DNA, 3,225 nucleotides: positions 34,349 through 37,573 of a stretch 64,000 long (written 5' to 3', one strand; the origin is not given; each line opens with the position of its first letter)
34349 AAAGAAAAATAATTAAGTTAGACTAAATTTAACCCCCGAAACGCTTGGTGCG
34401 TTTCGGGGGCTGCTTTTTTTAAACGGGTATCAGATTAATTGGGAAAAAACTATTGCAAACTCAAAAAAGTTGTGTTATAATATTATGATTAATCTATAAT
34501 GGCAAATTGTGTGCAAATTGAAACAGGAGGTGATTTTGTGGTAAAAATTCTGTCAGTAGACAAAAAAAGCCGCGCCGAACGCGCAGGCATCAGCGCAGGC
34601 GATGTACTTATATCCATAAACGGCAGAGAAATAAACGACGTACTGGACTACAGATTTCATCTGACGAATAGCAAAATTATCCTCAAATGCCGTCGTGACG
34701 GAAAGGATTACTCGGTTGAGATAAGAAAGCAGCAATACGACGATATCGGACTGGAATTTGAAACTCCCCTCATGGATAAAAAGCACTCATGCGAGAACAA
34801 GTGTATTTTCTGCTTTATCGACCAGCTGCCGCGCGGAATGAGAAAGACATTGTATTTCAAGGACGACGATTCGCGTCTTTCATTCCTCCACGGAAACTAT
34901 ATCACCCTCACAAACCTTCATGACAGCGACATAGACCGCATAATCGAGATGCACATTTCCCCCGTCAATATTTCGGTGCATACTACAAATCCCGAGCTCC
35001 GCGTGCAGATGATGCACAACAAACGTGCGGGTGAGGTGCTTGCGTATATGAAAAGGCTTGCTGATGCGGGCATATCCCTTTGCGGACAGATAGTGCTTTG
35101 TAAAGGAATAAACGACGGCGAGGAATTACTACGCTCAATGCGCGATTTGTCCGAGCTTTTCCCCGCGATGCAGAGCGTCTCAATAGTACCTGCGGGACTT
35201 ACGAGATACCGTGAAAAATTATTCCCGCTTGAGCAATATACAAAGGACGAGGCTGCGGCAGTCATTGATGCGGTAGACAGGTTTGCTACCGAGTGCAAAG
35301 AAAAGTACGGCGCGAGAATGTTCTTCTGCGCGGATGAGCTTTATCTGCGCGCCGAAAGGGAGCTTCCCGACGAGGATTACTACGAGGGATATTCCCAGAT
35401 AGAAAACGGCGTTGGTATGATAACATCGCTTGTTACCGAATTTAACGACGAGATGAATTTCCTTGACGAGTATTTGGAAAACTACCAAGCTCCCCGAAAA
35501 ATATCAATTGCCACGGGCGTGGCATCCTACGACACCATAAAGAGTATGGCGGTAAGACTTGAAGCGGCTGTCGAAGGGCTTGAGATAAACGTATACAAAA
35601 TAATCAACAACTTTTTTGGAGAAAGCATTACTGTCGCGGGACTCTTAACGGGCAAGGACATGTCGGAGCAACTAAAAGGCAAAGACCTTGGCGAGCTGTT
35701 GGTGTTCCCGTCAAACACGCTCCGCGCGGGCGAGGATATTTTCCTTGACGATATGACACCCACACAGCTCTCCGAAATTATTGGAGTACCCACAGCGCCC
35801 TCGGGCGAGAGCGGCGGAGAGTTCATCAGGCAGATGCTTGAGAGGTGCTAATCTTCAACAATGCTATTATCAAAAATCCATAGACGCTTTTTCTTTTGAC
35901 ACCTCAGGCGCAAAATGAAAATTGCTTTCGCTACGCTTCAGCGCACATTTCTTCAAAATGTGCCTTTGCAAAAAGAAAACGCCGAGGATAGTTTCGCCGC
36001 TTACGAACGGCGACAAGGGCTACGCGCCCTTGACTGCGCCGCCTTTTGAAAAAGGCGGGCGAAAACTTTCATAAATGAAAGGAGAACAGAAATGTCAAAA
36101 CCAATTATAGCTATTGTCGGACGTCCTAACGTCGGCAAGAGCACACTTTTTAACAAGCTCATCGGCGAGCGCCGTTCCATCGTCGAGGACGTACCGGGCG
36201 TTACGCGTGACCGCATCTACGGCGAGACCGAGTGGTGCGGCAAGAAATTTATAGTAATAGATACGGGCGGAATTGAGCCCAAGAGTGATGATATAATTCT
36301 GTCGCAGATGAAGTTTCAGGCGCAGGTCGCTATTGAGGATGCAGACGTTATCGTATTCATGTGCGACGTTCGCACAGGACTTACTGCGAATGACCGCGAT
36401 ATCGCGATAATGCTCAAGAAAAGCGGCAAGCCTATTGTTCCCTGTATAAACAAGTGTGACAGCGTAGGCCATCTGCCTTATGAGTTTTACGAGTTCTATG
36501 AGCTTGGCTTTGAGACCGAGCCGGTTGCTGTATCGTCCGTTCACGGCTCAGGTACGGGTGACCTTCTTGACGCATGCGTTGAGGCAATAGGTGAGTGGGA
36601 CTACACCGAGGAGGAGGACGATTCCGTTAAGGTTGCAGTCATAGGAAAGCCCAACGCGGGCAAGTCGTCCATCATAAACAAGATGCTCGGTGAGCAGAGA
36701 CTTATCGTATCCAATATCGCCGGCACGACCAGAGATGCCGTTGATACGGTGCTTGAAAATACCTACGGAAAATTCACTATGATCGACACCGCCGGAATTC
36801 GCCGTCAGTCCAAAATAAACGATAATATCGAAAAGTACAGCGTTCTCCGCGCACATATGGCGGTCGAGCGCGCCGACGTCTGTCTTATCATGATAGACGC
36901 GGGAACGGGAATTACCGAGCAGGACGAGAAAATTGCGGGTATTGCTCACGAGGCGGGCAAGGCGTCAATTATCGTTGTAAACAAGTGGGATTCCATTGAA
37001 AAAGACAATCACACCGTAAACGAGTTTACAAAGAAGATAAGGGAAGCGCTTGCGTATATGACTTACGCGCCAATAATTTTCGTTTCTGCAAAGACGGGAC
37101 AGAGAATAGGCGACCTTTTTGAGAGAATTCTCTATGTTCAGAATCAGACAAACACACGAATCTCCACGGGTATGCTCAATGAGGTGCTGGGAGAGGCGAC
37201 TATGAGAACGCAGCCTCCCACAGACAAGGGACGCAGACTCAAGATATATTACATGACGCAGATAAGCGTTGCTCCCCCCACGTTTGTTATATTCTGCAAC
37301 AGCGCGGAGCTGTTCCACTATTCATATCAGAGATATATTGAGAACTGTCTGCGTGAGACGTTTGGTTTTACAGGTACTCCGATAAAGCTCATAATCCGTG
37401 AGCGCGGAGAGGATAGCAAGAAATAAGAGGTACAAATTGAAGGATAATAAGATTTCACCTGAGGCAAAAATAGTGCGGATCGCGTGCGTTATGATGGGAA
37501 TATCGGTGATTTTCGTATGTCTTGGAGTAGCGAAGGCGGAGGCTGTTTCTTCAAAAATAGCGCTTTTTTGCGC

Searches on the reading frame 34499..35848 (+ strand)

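Call 45: search_protein_families(library=pfam, proteins=[window:34499-35848:+], max_evalue=0.001)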
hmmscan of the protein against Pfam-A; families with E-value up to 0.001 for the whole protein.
window:34499-35848:+ (450 aa): 6 families
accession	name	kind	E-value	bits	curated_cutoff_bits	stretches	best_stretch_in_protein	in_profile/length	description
PF04459.17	DUF512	-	1.6e-70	236.9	25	1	230-432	1-197/202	Protein of unknown function (DUF512)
PF19238.5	Radical_SAM_2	-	2e-68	229.3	26.7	1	77-227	1-151/151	Radical SAM-like domain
PF17820.7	PDZ_6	-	7.5e-10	38.8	27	1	17-66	2-54/54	PDZ domain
PF04055.27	Radical_SAM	-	1.4e-07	32.3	29.5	1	138-209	90-161/166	Radical SAM superfamily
PF13180.12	PDZ_2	-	1.2e-06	29.2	27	1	14-75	13-78/80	PDZ domain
PF00595.29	PDZ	-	5e-05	24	23.2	1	14-48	26-60/81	PDZ domain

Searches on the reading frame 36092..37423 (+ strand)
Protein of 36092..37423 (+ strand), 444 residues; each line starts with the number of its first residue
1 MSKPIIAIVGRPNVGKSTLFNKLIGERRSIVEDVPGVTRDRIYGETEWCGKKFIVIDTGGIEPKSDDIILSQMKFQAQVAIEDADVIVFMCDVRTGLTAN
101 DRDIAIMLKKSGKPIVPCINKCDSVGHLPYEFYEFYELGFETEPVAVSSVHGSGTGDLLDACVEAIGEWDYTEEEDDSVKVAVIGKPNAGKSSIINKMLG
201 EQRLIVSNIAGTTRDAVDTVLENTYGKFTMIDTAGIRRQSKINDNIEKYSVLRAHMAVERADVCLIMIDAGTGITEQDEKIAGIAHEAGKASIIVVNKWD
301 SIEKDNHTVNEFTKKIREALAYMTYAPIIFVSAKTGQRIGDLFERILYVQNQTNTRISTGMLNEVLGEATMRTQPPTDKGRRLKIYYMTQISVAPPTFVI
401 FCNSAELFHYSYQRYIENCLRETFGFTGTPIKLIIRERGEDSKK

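Call 45: search_protein_families(library=pfam, proteins=[window:36092-37423:+], max_evalue=0.001)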
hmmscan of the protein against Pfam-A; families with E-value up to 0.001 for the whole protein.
window:36092-37423:+ (444 aa): 13 families
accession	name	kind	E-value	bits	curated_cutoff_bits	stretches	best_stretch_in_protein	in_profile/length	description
PF01926.29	MMR_HSR1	-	1.3e-58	196.4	21.9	2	6-121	2-113/113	50S ribosome-binding GTPase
PF14714.11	KH_dom-like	-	1.2e-36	125.3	27.3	1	356-436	1-81/81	KH-domain-like of EngA bacterial GTPase enzymes, C-terminal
PF02421.24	FeoB_N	-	8.5e-28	97.3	27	2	180-345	2-155/156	Ferrous iron transport protein B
PF00009.33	GTP_EFTU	-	1.5e-24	87.1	26.5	2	180-347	5-183/188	Elongation factor Tu GTP binding domain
PF04548.22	AIG1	-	4.4e-14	52.8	27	2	180-314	2-139/212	AIG1 family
PF00350.29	Dynamin_N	-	1.3e-13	51.8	27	1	181-214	1-33/168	Dynamin family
PF03193.22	RsgA_GTPase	-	3.8e-12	46.8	30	0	179-238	107-170/174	RsgA GTPase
PF08477.19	Roc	-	8.3e-07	29.7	27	0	180-300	1-119/119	Ras of Complex, Roc, domain of DAPkinase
PF00071.28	Ras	-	2.3e-05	24.5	21.6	0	180-347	1-157/162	Ras family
PF03308.22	MeaB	-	5.5e-05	22.7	23.1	0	261-350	147-235/273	Methylmalonyl Co-A mutase-associated GTPase MeaB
PF00005.33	ABC_tran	-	9.7e-05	23.4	25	0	5-29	13-37/137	ABC transporter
PF19263.5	DUF5906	-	0.00026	22.1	27.6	0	9-58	2-54/114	Family of unknown function (DUF5906)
PF03266.21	NTPase_1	-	0.00097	19.5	23.9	0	6-60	2-56/168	NTPase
